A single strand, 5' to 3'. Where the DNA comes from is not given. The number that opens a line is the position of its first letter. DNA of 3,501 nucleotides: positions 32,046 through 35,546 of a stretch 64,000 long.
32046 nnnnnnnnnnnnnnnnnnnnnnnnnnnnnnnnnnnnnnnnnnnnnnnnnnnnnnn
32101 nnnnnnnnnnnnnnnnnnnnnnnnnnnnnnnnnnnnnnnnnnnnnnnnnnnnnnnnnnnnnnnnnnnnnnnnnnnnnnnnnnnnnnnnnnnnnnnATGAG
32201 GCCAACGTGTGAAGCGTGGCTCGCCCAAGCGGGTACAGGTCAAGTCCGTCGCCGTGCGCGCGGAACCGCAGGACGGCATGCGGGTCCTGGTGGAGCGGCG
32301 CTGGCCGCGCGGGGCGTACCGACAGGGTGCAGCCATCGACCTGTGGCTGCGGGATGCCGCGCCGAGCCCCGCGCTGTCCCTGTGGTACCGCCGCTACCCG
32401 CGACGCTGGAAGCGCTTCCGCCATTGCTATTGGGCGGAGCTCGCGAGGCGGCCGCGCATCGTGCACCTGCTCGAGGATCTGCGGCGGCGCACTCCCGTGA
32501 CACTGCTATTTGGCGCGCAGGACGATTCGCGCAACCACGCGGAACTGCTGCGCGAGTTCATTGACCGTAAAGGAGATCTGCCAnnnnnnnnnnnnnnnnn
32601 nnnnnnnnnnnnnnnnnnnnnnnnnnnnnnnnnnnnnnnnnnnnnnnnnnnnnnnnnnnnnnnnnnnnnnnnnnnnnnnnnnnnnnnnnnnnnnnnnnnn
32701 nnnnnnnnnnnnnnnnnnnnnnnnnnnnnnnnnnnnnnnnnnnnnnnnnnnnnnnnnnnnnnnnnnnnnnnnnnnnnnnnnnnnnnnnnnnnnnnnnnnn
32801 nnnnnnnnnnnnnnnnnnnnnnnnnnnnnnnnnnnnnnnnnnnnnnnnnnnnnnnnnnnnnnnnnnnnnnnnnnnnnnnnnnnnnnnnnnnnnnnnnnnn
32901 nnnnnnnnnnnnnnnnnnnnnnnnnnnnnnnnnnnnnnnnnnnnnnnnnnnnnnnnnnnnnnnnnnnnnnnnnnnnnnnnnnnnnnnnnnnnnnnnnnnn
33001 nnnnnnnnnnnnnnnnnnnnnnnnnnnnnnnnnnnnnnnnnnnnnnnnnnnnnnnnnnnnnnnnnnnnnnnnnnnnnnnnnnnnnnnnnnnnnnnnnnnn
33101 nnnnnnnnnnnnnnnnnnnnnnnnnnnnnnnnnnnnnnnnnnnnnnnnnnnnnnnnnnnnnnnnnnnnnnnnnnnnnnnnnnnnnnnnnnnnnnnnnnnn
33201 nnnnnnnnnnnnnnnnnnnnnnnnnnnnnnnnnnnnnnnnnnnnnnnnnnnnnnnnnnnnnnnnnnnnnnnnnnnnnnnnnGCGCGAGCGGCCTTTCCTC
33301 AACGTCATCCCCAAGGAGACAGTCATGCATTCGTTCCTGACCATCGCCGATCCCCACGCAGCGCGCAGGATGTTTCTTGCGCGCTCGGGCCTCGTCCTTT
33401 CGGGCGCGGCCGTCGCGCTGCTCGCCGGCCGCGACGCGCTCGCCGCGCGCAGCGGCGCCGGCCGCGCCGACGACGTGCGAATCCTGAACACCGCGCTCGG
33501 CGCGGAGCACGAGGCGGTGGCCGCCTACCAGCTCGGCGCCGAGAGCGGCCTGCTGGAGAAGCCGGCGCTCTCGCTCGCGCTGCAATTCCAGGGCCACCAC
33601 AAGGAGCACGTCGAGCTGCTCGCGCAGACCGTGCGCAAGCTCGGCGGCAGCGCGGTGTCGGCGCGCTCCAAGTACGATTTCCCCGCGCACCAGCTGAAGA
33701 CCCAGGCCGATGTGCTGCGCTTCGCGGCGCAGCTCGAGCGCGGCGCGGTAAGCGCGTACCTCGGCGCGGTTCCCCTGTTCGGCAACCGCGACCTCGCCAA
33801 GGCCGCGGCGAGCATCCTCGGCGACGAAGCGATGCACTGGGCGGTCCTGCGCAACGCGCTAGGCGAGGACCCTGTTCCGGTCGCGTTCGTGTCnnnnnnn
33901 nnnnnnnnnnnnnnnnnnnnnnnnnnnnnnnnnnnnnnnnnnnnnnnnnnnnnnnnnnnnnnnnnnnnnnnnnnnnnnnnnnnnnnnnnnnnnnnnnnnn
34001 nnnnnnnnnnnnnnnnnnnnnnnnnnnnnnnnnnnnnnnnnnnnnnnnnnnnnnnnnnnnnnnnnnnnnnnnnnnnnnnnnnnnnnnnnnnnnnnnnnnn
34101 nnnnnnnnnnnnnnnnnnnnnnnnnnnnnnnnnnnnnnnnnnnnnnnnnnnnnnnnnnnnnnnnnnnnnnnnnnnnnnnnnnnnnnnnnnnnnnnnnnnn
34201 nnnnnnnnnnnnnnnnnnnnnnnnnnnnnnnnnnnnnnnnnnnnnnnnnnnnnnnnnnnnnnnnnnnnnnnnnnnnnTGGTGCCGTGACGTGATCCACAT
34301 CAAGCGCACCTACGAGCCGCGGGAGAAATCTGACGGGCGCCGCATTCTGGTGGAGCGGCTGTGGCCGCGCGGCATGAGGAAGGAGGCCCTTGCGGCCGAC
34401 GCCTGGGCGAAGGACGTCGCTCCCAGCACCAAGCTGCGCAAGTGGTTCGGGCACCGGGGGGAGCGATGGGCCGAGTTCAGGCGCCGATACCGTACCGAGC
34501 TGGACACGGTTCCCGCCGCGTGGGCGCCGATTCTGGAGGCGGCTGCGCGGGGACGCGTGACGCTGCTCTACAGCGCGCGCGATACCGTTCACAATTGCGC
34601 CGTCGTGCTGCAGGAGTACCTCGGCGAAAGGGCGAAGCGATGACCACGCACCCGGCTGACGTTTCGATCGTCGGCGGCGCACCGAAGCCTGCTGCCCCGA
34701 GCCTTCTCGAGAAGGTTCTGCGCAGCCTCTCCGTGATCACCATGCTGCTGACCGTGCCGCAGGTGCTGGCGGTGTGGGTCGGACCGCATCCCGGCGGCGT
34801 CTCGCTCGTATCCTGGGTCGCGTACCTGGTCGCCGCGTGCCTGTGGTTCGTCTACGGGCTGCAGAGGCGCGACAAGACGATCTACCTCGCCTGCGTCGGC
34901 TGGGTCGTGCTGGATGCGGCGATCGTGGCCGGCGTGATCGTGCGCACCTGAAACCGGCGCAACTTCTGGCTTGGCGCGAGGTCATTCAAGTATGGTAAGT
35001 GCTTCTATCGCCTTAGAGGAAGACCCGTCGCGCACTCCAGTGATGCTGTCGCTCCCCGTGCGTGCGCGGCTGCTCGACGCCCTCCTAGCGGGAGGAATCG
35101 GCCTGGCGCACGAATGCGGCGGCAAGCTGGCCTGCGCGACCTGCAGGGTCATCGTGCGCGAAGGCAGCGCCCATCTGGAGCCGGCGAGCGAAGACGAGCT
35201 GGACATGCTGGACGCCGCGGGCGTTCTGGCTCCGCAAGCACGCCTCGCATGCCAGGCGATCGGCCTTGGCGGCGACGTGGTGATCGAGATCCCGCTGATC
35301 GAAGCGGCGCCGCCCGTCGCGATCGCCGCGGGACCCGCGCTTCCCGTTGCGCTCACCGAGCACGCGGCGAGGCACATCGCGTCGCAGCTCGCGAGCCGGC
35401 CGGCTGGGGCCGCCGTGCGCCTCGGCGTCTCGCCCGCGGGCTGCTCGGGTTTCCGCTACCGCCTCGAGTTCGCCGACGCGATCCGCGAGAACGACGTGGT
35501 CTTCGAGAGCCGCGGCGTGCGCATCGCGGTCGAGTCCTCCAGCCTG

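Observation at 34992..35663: Natural fusion of an Fdx-type [2Fe-2S] ferredoxin with an IscA/HesB A-type carrier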

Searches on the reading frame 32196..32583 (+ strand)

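Call 20: search_protein_families(library=pfam, proteins=[window:32196-32561:+, window:32209-32583:+], max_evalue=0.01)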
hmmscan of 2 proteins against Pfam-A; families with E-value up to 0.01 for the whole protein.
window:32196-32561:+ (122 aa): 0 families

window:32209-32583:+ (125 aa): 3 families
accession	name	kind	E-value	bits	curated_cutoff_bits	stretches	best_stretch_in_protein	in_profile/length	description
PF22752.1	DUF488-N3i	-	3.2e-29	102.5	27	1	9-120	2-113/131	Inactive DUF488-N3 subclade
PF22751.1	DUF488-N3a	-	3.4e-22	79.4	27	1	10-121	2-117/118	Active DUF488-N3 subclade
PF04343.18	DUF488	-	2.7e-21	76.9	22.2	1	16-118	7-121/121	Domain of unknown function DUF488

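Call 37: search_protein_families(library=ncbifam, proteins=[window:32209-32583:+], max_evalue=0.001)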
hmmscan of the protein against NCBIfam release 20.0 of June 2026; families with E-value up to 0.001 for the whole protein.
window:32209-32583:+ (125 aa): 0 families

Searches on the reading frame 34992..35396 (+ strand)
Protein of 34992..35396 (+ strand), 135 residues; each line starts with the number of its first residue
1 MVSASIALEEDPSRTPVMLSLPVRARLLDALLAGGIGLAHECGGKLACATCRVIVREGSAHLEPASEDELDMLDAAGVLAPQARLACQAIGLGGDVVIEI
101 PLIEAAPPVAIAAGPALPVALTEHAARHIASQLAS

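Call 52: find_related_loci(query=A3, collection=metagenome_contigs, flank=8000)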
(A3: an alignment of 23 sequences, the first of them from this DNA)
Query A3 (135 aa) in metagenome_contigs; peptide patterns used: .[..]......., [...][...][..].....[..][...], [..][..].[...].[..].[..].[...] (x = any residue, [..] = any of these).
600 stretches matched a pattern (row limit reached: there are more); 159 encode a relative of the query (tblastn E <= 1e-3); the best 80 are kept; 80 distinct loci.
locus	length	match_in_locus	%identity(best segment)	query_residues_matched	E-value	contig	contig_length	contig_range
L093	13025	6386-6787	65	1-135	5e-45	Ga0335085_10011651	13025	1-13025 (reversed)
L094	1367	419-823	61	1-135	6e-46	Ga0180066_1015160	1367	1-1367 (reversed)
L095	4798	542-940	58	1-134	8e-42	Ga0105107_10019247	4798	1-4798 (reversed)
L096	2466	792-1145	59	17-134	2e-33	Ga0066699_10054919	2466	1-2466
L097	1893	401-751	58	19-135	4e-33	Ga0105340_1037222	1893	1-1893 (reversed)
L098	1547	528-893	56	18-135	1e-32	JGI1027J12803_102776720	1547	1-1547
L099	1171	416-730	56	27-135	1e-31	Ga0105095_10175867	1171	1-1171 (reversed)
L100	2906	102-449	55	18-134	9e-29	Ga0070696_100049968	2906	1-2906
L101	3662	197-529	50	17-135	1e-28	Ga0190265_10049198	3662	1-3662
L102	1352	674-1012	53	17-135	2e-28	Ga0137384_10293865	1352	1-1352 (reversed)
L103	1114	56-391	52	17-134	3e-28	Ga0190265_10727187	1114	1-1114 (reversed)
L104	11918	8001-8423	44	1-134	1e-27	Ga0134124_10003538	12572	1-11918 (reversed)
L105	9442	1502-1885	49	1-117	1e-27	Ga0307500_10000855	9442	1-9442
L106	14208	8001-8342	49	17-134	2e-27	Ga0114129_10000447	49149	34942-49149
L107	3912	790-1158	52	12-135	6e-26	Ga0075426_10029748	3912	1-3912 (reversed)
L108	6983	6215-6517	54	27-133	6e-26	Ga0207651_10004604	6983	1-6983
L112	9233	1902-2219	55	27-134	2e-25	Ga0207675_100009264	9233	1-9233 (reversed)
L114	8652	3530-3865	48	17-134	5e-25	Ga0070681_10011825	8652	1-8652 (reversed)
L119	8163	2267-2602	53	19-135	6e-24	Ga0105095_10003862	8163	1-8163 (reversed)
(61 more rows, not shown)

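Call 58: search_protein_families(library=pfam, alignment_id=A4, max_evalue=0.00001)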
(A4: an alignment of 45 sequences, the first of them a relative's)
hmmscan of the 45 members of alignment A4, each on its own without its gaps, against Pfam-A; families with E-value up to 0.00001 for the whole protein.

A. member 1, L096:1-732:+ (244 aa): 1 family
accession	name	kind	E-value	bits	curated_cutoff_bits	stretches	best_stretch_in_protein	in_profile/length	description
PF03401.19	TctC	-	1.7e-67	228.2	27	1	1-240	34-273/274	Tripartite tricarboxylate transporter family receptor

B. families by the number of members that match (of 45 scanned): 52 families (the first 25 are shown)
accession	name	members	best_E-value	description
PF05940.17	NnrS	4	6.8e-99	NnrS protein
PF03401.19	TctC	3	1.7e-67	Tripartite tricarboxylate transporter family receptor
PF01272.25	GreA_GreB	3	6e-20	Transcription elongation factor, GreA/GreB, C-term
PF00291.31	PALP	2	3.6e-65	Pyridoxal-phosphate dependent enzyme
PF07992.20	Pyr_redox_2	2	1.5e-61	Pyridine nucleotide-disulphide oxidoreductase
PF00571.33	CBS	2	3.4e-30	CBS domain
PF12697.13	Abhydrolase_6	2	3.4e-21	Alpha/beta hydrolase family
PF05958.17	tRNA_U5-meth_tr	2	6.6e-20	tRNA (Uracil-5-)-methyltransferase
PF13738.12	Pyr_redox_3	2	1.2e-15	Pyridine nucleotide-disulphide oxidoreductase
PF00679.30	EFG_C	2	6.4e-15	Elongation factor G C-terminus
PF10006.14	DUF2249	2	1.2e-14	Uncharacterized conserved protein (DUF2249)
PF01814.28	Hemerythrin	2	3.2e-14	Hemerythrin HHE cation binding domain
PF01206.22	TusA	2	7.8e-07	Sulfurtransferase TusA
PF02239.22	Cytochrom_D1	1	6.2e-149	Cytochrome D1 heme domain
PF00456.26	Transketolase_N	1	1.5e-126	Transketolase, thiamine diphosphate binding domain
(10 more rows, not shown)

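Call 60: search_protein_families(library=pfam, proteins=[L104:7398-8015:+, L104:8935-9381:-, L104:6642-7139:-, L106:5752-7623:+, L106:10031-10414:+, L108:4695-5204:-, L114:5262-6239:+, L112:734-1828:+, L119:1110-2204:+, L119:2884-4395:+], max_evalue=0.0001)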
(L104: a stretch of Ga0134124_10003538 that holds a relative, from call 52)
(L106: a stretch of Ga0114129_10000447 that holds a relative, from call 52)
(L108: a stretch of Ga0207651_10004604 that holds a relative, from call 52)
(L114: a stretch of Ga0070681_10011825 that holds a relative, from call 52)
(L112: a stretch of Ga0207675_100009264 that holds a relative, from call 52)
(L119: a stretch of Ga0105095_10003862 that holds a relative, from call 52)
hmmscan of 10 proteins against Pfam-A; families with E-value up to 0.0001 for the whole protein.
L104:7398-8015:+ (206 aa): 3 families
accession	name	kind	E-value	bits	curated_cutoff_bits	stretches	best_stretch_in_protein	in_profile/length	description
PF10006.14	DUF2249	-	4.4e-12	46.1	29.5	1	141-205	2-70/70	Uncharacterized conserved protein (DUF2249)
PF01814.28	Hemerythrin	-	8.9e-12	46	25.3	1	12-118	7-119/127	Hemerythrin HHE cation binding domain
PF01206.22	TusA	-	3.5e-06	27.2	28.6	1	142-205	4-70/70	Sulfurtransferase TusA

L104:8935-9381:- (149 aa): 1 family
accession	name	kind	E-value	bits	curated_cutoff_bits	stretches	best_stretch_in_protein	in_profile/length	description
PF02082.26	Rrf2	-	5.1e-36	124.2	30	1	3-130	1-129/132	Iron-dependent Transcriptional regulator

L104:6642-7139:- (166 aa): 0 families

L106:5752-7623:+ (624 aa): 3 families
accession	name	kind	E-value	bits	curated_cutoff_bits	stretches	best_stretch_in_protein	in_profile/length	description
PF02239.22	Cytochrom_D1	-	6.2e-149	496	25.5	1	227-619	2-368/368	Cytochrome D1 heme domain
PF13442.11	Cytochrome_CBB3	-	6.2e-12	46.1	27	1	116-190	2-68/68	Cytochrome C oxidase, cbb3-type, subunit III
PF00034.26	Cytochrom_C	-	9.4e-05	24.1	21.3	0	119-193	3-89/90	Cytochrome c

L106:10031-10414:+ (128 aa): 4 families
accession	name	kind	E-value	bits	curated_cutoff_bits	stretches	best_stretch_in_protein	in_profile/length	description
PF00903.31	Glyoxalase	-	6.5e-22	78.6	20.6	1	4-122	1-121/121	Glyoxalase/Bleomycin resistance protein/Dioxygenase superfamily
PF13669.12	Glyoxalase_4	-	5.9e-11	43.1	27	1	6-102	1-98/109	Glyoxalase/Bleomycin resistance protein/Dioxygenase superfamily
PF13468.12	Glyoxalase_3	-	8e-07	29.7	25.1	1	5-110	1-103/176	Glyoxalase-like domain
PF18029.7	Glyoxalase_6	-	2.7e-06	28.4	23.6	1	11-122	5-105/106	Glyoxalase-like domain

L108:4695-5204:- (170 aa): 1 family
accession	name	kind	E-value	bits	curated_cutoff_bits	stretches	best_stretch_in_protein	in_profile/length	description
PF00679.30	EFG_C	-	2.9e-13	50.1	27.9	1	85-167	2-85/89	Elongation factor G C-terminus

L114:5262-6239:+ (326 aa): 1 family
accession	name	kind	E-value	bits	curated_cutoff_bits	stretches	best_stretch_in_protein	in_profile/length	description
PF05940.17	NnrS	-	1.9e-45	156.2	28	1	7-317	9-365/371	NnrS protein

L112:734-1828:+ (365 aa): 2 families
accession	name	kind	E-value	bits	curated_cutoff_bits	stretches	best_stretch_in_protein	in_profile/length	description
PF00848.25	Ring_hydroxyl_A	-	2.3e-42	145.7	24.9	1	168-361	1-205/208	Ring hydroxylating alpha subunit (catalytic domain)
PF00355.32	Rieske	-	4.1e-19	68.7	20.3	1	38-125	2-85/88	Rieske [2Fe-2S] domain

L119:1110-2204:+ (365 aa): 2 families
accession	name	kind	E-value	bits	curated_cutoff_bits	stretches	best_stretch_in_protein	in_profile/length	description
PF00294.29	PfkB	-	3.4e-49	168.2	25.8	1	14-295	12-297/302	pfkB family carbohydrate kinase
PF08543.17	Phos_pyr_kin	-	1.2e-06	28.6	27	1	162-280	99-224/246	Phosphomethylpyrimidine kinase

L119:2884-4395:+ (504 aa): 0 families

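Call 80: search_protein_families(library=ncbifam, proteins=[L104:8935-9381:-, L104:7398-8015:+, L106:8622-9764:+, L106:7644-7946:+, L106:5830-7623:+], max_evalue=0.00001)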
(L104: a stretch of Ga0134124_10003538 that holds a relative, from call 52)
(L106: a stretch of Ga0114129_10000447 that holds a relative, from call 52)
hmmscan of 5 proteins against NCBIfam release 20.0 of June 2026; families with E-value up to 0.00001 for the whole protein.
L104:8935-9381:- (149 aa): 7 families
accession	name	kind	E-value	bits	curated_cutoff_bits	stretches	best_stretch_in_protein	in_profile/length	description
NF008886.0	PRK11920.1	equivalog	1.5e-38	131.9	193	1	1-132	1-132/153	iron-responsive transcriptional regulator RirA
NF008240.0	PRK11014.1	equivalog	2.1e-37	128.3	182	1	1-135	1-132/141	nitric oxide-sensing transcriptional repressor NsrR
TIGR00738.1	rrf2_super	superfamily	4.8e-32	110.6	73.3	1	1-130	1-130/132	Rrf2 family transcriptional regulator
TIGR02944.1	suf_reg_Xantho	equivalog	6e-17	62.3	110.65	1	2-129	3-129/130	SUF system Fe-S cluster assembly regulator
NF047409.1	Cys_reg_CymR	equivalog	2.5e-11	43.9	195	1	1-130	1-123/139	cysteine metabolism transcriptional regulator CymR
TIGR02010.1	IscR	equivalog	7e-11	42.1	207.55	1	1-127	1-126/135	Fe-S cluster assembly transcriptional regulator IscR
NF008110.0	PRK10857.1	equivalog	1.5e-08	34.6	275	1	1-122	1-124/164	Fe-S cluster assembly transcriptional regulator IscR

L104:7398-8015:+ (206 aa): 0 families

L106:8622-9764:+ (381 aa): 0 families

L106:7644-7946:+ (101 aa): 0 families

L106:5830-7623:+ (598 aa): 0 families
